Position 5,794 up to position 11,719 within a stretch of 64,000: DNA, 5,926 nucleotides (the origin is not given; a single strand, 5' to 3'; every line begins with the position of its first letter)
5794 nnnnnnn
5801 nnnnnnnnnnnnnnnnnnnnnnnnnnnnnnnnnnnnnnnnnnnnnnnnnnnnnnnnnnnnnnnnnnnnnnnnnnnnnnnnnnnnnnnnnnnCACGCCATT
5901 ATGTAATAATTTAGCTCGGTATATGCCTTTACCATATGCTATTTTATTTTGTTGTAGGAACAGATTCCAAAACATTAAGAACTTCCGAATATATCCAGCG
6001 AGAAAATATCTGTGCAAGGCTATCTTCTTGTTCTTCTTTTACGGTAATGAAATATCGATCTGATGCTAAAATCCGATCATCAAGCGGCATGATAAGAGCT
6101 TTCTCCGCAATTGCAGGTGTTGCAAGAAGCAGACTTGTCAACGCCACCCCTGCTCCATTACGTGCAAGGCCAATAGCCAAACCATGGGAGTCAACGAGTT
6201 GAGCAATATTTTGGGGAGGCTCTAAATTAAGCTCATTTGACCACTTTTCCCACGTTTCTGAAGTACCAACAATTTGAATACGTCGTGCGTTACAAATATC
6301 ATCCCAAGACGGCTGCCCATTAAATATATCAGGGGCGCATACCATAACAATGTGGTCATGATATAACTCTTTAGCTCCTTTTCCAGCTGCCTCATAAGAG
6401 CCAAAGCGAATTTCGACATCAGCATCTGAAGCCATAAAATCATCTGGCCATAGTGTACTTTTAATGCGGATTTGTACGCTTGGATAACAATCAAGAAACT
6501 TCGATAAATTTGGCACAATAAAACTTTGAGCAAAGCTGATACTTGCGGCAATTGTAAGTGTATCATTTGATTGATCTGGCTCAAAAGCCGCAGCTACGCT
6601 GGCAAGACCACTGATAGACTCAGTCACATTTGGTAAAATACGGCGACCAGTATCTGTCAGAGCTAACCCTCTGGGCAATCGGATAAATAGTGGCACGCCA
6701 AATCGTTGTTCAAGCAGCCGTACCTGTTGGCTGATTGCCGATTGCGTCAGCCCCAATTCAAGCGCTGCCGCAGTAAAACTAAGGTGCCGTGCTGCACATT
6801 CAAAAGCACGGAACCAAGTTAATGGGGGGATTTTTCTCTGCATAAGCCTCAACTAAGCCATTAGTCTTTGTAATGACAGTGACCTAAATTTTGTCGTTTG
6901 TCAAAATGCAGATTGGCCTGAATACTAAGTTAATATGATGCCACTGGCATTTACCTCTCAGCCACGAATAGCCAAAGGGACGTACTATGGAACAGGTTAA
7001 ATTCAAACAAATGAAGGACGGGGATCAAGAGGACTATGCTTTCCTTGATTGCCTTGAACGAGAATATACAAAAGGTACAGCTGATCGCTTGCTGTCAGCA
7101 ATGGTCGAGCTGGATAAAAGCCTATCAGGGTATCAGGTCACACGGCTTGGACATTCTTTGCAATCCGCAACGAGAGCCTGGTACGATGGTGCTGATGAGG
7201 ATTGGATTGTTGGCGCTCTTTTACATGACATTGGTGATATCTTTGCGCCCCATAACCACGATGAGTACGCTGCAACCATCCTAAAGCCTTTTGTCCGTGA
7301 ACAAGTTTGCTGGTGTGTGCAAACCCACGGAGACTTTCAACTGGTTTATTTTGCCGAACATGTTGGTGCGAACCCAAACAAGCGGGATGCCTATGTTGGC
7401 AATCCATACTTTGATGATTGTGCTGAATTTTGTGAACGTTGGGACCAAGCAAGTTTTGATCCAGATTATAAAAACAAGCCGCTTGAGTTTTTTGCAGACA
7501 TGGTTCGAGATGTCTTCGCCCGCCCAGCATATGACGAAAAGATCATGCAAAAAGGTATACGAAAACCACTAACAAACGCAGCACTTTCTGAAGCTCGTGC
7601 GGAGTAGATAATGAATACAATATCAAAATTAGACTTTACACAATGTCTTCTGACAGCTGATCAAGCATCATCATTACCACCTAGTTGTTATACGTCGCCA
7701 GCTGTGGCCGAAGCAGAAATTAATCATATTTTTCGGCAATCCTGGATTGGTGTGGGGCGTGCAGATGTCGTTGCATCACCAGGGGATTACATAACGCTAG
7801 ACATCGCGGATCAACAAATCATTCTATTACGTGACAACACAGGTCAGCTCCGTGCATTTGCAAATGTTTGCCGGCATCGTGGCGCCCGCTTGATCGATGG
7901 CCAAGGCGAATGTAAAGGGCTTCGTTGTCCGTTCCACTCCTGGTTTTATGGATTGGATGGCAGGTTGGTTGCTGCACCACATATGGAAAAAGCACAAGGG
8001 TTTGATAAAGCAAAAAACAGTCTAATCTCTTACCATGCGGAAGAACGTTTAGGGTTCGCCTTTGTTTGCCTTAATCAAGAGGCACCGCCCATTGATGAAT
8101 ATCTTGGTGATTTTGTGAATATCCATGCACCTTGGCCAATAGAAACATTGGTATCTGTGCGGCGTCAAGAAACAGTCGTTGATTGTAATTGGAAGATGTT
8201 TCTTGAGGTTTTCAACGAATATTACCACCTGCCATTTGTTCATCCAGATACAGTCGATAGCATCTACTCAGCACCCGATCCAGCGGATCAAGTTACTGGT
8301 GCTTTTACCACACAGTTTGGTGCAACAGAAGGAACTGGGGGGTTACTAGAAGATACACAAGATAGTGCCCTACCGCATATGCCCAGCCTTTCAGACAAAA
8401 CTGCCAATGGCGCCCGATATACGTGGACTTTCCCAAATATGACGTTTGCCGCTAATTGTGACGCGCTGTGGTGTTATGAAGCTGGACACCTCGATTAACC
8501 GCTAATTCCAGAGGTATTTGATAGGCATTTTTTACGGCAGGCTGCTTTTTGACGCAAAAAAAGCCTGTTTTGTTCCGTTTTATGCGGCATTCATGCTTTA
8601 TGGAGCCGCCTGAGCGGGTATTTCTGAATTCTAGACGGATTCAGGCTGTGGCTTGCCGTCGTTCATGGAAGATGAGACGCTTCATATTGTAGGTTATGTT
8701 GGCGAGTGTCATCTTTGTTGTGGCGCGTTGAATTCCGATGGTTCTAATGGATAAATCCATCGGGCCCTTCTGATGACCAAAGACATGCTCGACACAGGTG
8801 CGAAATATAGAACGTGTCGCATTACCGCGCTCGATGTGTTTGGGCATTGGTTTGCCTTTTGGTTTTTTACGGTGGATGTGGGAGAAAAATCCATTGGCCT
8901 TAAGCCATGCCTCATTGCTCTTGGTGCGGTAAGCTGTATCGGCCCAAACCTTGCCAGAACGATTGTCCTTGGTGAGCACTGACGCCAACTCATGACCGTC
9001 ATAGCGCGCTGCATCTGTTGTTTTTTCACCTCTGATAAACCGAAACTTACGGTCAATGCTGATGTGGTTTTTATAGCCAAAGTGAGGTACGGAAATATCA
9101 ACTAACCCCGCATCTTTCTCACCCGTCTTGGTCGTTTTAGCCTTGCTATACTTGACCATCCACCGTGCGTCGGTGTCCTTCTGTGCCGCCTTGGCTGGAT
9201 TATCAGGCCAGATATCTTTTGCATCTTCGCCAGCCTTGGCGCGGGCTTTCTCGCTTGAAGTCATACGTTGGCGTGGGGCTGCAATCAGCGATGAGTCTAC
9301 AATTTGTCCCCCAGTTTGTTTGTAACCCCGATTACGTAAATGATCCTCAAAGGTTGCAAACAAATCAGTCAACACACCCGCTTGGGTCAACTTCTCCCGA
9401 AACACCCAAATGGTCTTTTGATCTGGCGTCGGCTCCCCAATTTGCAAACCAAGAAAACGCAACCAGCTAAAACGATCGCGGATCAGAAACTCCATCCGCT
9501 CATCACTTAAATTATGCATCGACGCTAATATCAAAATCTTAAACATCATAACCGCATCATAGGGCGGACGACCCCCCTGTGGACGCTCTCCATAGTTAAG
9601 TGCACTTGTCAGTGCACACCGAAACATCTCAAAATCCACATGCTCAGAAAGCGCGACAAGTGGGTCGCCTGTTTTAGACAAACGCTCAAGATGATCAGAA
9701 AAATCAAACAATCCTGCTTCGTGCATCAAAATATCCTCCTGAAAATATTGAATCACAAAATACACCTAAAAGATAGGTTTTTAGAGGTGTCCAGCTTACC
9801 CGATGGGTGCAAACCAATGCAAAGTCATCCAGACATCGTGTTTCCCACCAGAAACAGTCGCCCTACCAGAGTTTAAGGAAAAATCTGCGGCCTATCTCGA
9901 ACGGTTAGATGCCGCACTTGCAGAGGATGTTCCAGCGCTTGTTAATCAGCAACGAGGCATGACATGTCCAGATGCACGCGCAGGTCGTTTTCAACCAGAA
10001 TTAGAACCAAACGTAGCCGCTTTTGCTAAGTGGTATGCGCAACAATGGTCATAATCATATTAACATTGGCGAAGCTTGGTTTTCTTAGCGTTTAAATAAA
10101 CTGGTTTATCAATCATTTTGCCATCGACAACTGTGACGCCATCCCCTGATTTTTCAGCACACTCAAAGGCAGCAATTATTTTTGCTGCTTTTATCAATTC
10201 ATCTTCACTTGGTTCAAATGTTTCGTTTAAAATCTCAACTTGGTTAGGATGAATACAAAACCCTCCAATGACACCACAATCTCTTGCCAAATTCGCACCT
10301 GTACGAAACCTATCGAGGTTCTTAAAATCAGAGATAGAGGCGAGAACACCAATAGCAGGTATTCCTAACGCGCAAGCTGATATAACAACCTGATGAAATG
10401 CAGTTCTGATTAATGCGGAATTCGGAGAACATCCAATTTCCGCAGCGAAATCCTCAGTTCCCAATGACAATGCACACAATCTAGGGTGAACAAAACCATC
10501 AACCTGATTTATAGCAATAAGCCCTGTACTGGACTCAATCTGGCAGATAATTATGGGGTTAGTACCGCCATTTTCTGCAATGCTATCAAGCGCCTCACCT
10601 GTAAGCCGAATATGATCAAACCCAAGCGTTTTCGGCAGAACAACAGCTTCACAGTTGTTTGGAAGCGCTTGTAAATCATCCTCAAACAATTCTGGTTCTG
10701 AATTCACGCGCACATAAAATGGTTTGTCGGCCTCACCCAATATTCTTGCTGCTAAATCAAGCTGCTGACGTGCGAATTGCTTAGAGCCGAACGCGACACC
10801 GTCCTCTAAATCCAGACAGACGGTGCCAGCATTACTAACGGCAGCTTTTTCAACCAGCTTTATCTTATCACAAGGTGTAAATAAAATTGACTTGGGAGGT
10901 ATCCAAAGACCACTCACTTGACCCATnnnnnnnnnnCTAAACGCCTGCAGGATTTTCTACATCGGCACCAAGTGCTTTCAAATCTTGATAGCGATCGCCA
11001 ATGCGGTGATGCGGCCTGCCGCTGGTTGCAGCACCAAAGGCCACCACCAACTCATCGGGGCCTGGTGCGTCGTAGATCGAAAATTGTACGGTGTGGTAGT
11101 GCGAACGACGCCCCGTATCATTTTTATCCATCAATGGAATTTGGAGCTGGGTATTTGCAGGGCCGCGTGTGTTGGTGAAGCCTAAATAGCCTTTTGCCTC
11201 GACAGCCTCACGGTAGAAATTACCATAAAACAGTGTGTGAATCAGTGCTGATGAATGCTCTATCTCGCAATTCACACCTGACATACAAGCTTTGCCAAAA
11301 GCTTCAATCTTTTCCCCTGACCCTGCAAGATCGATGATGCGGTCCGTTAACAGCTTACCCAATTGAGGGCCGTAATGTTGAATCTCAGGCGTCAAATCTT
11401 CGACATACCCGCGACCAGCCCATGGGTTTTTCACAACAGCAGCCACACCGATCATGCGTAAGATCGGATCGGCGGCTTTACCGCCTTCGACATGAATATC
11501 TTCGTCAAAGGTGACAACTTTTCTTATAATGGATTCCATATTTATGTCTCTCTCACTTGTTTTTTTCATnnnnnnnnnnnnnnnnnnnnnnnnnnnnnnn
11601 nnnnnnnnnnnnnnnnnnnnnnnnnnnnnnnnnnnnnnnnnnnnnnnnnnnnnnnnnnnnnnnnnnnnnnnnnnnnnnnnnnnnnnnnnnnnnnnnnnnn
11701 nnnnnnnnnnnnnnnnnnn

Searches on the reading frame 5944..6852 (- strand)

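Call 68: search_protein_families(library=pfam, proteins=[window:5944-6852:-], max_evalue=0.0001)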
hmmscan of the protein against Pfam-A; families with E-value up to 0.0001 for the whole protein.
window:5944-6852:- (302 aa): 2 families
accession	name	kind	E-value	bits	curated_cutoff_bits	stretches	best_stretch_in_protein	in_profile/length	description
PF00126.33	HTH_1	-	6.9e-22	77.6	26.6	1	11-70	1-60/60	Bacterial regulatory helix-turn-helix protein, lysR family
PF03466.25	LysR_substrate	-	7.7e-21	74.9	28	1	94-287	3-204/209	LysR substrate binding domain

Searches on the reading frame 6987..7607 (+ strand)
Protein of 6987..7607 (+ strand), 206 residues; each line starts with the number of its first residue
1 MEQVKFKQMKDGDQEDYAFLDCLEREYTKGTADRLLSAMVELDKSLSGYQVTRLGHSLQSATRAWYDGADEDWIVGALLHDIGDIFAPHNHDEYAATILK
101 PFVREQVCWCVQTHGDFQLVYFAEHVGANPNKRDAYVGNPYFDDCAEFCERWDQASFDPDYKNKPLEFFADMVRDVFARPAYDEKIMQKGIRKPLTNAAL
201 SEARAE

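Call 68: search_protein_families(library=pfam, proteins=[window:6987-7607:+], max_evalue=0.0001)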
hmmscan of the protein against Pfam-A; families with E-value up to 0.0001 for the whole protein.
window:6987-7607:+ (206 aa): 1 family
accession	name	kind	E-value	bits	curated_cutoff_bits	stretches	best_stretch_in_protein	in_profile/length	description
PF01966.28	HD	-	6.9e-06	26.8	22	1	54-116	2-87/116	HD domain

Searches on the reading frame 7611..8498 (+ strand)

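Call 68: search_protein_families(library=pfam, proteins=[window:7611-8498:+], max_evalue=0.0001)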
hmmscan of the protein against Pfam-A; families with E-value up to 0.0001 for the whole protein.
window:7611-8498:+ (295 aa): 2 families
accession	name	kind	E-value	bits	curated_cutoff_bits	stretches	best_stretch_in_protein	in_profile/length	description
PF00355.32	Rieske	-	5.9e-20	71.4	20.3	1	44-129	1-85/88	Rieske [2Fe-2S] domain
PF00848.25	Ring_hydroxyl_A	-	6e-15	56.1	24.9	1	178-280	2-111/208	Ring hydroxylating alpha subunit (catalytic domain)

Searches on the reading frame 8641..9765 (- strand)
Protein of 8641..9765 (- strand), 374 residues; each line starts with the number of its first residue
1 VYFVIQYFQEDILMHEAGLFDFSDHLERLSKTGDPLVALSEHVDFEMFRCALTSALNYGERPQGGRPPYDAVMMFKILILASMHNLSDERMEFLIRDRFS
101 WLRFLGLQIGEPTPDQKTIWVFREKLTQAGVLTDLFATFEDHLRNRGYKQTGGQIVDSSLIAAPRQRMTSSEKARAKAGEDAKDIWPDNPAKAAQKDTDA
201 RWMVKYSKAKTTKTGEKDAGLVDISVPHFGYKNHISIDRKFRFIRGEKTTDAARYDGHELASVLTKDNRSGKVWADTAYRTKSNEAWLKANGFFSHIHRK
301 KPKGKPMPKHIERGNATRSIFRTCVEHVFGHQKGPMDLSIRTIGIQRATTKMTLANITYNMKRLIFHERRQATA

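Call 10: search_protein_families(library=pfam, proteins=[window:8641-9765:-], max_evalue=0.0001)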
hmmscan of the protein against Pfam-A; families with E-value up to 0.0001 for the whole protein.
window:8641-9765:- (374 aa): 2 families
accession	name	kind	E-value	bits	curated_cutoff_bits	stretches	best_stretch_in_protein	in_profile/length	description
PF05598.16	DUF772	-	6.3e-21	74.6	23.1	1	65-138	1-73/74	Transposase domain (DUF772)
PF01609.27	DDE_Tnp_1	-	4e-07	30.4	23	1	153-361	6-200/200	Transposase DDE domain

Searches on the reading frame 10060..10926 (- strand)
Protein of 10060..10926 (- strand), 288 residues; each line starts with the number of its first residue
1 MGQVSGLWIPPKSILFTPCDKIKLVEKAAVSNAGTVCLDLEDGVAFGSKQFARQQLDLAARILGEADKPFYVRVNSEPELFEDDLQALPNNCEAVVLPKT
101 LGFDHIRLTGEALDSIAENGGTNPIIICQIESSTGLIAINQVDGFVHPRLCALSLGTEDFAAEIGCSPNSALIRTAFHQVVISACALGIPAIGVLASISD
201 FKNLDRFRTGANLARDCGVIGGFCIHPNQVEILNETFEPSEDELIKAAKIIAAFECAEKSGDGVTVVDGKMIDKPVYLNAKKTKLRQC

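Call 10: search_protein_families(library=pfam, proteins=[window:10060-10926:-], max_evalue=0.0001)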
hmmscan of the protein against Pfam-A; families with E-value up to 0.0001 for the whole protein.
window:10060-10926:- (288 aa): 2 families
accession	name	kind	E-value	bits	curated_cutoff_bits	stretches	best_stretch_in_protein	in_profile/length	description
PF03328.21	HpcH_HpaI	-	1.1e-24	87.4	25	1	12-227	1-221/221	HpcH/HpaI aldolase/citrate lyase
PF15617.12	C-C_Bond_Lyase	-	1.9e-05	24.5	28.4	0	15-255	11-286/320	C-C_Bond_Lyase of the TIM-Barrel fold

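Call 35: search_protein_families(library=ncbifam, proteins=[window:10060-10926:-], max_evalue=1e-10)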
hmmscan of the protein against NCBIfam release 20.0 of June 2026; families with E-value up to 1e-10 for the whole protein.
window:10060-10926:- (288 aa): 3 families
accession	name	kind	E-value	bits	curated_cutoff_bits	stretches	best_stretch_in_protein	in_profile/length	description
TIGR01588.1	citE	equivalog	5.5e-39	133.9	443.4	1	12-282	4-278/288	citrate (pro-3S)-lyase subunit beta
NF038242.1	RipC_Ccl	equivalog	1.7e-33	116.3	375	1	12-281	2-262/268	itaconate degradation C-C-lyase RipC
NF041626.1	malyCoAlyase_Halo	equivalog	3.7e-12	45.8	500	1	89-283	101-309/340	L-malyl-CoA/beta-methylmalyl-CoA lyase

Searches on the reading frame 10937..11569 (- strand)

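Call 10: search_protein_families(library=pfam, proteins=[window:10937-11569:-], max_evalue=0.0001)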
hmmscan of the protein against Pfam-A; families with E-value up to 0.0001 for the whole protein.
window:10937-11569:- (210 aa): 1 family
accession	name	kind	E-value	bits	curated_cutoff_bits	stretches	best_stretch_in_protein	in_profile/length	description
PF06684.16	AA_synth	-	5.6e-67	225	27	1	15-191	1-175/175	Amino acid synthesis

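Call 35: search_protein_families(library=ncbifam, proteins=[window:10937-11569:-], max_evalue=1e-10)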
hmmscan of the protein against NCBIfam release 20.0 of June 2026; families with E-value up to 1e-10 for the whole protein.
window:10937-11569:- (210 aa): 0 families
